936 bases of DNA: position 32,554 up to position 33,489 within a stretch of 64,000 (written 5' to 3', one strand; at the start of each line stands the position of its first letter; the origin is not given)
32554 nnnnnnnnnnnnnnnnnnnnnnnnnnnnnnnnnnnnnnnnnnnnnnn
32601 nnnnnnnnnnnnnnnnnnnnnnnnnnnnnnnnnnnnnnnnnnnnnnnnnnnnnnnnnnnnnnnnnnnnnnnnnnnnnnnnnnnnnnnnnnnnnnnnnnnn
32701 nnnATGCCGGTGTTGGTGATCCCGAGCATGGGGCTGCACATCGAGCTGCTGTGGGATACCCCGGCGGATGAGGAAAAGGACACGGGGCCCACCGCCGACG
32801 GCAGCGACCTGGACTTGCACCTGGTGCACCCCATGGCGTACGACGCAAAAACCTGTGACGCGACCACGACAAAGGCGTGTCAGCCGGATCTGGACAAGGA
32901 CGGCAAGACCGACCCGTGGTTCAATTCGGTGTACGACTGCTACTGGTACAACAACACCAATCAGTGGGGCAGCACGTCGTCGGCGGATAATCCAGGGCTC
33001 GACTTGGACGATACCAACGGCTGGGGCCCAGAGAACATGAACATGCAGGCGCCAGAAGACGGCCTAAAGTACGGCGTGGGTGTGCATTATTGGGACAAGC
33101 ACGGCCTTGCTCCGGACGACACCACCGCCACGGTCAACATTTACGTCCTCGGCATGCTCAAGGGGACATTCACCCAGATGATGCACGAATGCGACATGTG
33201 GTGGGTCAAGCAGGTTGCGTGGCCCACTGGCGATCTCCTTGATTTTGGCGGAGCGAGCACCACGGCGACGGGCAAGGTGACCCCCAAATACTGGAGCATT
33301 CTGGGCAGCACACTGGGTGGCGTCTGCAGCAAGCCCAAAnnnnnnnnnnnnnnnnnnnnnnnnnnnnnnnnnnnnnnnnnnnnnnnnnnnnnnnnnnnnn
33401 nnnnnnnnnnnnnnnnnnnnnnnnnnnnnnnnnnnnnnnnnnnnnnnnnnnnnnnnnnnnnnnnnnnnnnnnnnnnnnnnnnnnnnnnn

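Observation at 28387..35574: Tandem triplet of full-length paralogous Ig-repeat lipoproteins, with a fourth copy across the Glt-like block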

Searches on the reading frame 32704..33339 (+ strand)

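Call 17: search_protein_families(library=pfam, proteins=[window:32704-33339:+], max_evalue=10)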
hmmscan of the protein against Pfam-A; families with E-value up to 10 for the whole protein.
seq(212 aa): 1 family
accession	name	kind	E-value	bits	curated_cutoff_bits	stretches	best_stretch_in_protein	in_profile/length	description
PF03620.19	IBV_3C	-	0.036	14.8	27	1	141-181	22-62/92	IBV 3C protein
